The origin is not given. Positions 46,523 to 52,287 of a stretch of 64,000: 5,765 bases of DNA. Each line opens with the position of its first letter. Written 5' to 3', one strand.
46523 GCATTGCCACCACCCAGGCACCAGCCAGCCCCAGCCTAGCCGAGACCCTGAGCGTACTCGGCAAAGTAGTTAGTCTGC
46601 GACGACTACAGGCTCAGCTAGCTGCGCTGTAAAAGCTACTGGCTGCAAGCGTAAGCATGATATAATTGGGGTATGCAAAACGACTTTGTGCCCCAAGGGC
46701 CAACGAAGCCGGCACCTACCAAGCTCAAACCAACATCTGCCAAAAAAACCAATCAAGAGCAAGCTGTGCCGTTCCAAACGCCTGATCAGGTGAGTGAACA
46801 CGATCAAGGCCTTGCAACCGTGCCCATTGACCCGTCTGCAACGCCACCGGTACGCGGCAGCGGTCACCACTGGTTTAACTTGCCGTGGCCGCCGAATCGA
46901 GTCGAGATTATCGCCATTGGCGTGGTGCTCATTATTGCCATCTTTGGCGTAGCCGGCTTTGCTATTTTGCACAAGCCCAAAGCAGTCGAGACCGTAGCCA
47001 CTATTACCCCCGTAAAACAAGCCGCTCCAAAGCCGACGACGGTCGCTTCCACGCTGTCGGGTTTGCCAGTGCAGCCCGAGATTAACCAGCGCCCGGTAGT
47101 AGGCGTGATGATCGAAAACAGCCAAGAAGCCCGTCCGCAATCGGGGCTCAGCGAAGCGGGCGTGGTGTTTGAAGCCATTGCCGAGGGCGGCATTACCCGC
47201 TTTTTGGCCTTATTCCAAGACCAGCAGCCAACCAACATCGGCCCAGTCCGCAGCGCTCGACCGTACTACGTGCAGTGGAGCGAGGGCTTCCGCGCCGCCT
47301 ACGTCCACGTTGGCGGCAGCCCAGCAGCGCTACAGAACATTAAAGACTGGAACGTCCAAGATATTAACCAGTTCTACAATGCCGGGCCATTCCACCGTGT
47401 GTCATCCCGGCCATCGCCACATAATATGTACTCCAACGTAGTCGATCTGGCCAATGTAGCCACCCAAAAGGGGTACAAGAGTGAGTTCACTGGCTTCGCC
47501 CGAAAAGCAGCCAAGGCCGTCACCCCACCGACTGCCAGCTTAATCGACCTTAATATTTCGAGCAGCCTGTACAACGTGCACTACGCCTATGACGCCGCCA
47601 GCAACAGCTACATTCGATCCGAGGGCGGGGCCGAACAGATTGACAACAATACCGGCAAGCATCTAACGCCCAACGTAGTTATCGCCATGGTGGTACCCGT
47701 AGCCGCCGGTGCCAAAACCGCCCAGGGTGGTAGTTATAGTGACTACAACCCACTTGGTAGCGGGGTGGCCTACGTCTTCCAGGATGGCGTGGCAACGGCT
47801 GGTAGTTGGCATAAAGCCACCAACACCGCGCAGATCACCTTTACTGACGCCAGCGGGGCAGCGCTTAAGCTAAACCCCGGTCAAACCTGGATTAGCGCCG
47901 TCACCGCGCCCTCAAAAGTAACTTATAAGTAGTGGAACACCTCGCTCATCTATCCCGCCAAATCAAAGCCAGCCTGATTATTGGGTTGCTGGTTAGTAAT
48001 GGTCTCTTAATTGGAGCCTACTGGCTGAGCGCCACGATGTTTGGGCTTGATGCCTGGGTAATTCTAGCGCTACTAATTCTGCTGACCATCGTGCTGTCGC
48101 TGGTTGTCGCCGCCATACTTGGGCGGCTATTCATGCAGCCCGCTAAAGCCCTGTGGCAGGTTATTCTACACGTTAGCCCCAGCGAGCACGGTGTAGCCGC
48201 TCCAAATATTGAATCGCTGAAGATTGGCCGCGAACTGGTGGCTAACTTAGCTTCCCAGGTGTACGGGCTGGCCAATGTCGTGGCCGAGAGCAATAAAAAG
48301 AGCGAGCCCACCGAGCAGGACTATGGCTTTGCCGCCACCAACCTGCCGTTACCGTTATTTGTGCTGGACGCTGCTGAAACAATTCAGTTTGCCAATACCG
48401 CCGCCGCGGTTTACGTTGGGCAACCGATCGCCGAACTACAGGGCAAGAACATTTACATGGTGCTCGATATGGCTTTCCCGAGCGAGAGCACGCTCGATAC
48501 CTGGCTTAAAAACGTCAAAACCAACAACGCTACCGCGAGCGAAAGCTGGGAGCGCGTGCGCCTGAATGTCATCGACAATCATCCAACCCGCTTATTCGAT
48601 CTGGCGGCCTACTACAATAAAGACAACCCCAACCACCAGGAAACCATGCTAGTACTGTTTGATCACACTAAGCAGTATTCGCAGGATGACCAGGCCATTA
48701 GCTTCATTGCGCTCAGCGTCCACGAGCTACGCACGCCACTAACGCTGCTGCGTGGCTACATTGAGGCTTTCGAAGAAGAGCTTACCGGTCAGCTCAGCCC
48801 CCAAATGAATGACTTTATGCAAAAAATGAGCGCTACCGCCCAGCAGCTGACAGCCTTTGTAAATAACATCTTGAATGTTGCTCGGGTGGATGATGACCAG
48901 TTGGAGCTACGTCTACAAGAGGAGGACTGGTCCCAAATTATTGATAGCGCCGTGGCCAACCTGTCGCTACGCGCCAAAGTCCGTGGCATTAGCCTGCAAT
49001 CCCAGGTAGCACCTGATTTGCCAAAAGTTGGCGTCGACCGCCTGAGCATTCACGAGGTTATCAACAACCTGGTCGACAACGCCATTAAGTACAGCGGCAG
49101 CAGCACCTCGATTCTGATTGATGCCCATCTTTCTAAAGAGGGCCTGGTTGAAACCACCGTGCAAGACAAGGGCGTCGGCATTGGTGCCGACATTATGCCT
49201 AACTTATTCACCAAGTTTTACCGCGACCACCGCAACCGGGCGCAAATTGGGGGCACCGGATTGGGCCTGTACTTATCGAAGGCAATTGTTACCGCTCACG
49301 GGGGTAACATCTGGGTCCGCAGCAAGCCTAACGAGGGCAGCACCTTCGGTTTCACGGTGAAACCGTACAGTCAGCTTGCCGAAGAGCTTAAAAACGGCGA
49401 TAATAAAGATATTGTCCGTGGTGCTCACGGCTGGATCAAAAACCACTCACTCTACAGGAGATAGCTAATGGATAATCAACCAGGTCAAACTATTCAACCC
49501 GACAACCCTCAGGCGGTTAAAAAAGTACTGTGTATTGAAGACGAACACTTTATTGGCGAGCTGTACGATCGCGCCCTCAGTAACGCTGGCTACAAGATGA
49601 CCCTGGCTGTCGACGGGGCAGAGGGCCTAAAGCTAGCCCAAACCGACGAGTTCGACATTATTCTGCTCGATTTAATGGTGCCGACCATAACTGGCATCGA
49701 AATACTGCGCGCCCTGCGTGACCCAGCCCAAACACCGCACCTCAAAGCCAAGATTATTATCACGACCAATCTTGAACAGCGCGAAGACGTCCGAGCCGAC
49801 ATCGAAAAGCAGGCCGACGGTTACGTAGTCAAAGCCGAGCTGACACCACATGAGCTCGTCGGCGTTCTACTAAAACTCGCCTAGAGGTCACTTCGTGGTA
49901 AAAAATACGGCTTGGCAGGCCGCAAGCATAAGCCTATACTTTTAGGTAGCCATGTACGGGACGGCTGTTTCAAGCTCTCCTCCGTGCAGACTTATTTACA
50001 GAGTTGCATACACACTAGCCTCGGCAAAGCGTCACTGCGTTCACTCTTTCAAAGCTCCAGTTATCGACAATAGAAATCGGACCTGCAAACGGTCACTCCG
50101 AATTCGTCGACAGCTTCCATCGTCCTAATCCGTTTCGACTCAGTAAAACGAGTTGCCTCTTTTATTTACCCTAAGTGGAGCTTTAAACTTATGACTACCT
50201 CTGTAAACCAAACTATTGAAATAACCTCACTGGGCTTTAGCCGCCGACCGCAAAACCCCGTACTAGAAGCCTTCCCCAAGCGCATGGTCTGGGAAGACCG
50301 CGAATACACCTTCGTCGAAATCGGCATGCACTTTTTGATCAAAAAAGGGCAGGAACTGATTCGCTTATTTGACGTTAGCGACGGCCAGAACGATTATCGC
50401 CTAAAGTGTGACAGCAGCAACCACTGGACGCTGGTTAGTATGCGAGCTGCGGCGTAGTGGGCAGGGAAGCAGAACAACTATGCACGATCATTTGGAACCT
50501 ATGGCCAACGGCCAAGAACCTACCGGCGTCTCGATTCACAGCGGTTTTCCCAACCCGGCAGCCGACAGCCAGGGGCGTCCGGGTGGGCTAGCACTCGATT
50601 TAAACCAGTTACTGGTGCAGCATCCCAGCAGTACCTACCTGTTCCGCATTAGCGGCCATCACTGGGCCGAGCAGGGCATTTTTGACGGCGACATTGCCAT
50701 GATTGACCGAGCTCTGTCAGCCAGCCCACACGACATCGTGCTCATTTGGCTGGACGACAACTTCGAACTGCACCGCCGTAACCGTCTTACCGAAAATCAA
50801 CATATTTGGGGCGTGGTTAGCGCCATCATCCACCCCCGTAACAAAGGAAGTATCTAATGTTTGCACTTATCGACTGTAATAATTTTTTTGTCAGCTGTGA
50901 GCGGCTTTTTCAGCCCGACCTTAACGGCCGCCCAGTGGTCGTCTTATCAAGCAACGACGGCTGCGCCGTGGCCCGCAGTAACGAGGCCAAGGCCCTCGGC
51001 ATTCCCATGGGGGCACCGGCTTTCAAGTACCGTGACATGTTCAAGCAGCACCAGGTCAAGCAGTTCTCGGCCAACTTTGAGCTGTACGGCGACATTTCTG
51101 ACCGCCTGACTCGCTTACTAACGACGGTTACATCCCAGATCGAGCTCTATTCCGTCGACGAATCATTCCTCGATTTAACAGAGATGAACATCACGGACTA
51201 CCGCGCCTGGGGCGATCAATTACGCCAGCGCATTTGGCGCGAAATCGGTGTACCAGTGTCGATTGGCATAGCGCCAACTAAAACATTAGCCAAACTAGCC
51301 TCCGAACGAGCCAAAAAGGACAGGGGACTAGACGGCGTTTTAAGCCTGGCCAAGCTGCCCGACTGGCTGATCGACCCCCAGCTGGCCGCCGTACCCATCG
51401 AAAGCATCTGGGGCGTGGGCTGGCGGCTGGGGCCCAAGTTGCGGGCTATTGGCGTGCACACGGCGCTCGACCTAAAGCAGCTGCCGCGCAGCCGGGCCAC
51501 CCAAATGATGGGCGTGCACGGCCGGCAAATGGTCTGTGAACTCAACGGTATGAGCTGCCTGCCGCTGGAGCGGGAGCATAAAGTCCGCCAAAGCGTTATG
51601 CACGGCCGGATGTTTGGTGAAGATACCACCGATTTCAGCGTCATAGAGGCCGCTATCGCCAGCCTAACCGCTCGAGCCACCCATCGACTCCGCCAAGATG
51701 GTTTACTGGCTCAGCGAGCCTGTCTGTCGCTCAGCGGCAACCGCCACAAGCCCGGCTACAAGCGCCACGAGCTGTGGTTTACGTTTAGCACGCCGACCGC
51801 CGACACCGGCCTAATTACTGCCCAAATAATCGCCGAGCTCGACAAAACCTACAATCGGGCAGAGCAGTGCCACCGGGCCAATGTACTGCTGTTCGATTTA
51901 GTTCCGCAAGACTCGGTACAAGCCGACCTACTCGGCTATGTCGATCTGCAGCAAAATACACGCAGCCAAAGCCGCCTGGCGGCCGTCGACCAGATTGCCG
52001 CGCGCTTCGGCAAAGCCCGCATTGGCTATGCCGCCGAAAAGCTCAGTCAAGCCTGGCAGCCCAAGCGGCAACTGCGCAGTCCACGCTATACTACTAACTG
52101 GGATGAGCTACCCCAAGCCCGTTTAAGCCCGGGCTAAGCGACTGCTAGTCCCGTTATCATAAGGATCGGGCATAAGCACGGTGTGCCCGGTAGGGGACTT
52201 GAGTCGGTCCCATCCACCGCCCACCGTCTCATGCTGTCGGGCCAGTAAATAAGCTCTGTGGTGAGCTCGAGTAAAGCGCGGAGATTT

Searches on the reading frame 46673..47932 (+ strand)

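Call 81: search_protein_families(library=pfam, proteins=[window:46673-47932:+], max_evalue=0.00001)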
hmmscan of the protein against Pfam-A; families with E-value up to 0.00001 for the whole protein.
window:46673-47932:+ (419 aa): 2 families
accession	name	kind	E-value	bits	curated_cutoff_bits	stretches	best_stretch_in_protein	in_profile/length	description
PF11258.13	DUF3048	-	5.8e-48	163.2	25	1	128-269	1-148/148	Protein of unknown function (DUF3048) N-terminal domain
PF17479.7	DUF3048_C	-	1.4e-24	87.1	25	1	294-407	4-114/114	Protein of unknown function (DUF3048) C-terminal domain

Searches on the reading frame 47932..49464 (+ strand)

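Call 81: search_protein_families(library=pfam, proteins=[window:47932-49464:+], max_evalue=0.00001)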
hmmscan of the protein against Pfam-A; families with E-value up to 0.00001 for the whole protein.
window:47932-49464:+ (510 aa): 3 families
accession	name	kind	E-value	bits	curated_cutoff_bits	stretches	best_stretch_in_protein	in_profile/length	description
PF02518.31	HATPase_c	-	3.8e-28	98.6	26.4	1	369-477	2-108/111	Histidine kinase-, DNA gyrase B-, and HSP90-like ATPase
PF00512.31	HisKA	-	4e-11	43.2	26.9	1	258-320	5-64/66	His Kinase A (phospho-acceptor) domain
PF00989.32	PAS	-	9.3e-06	26.1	22.6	0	137-181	9-53/113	PAS fold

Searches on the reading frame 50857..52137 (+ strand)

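Call 81: search_protein_families(library=pfam, proteins=[window:50857-52137:+], max_evalue=0.00001)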
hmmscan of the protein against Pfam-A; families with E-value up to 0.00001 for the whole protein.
window:50857-52137:+ (426 aa): 3 families
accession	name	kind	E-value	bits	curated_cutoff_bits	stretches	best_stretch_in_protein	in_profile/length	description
PF00817.25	IMS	-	2.1e-35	122.3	23.2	1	5-150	1-148/148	impB/mucB/samB family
PF13438.11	DUF4113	-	4.1e-17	62.4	24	1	375-420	5-50/51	Domain of unknown function (DUF4113)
PF11799.13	IMS_C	-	5.8e-15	56.1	20.7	1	244-358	1-109/109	impB/mucB/samB family C-terminal domain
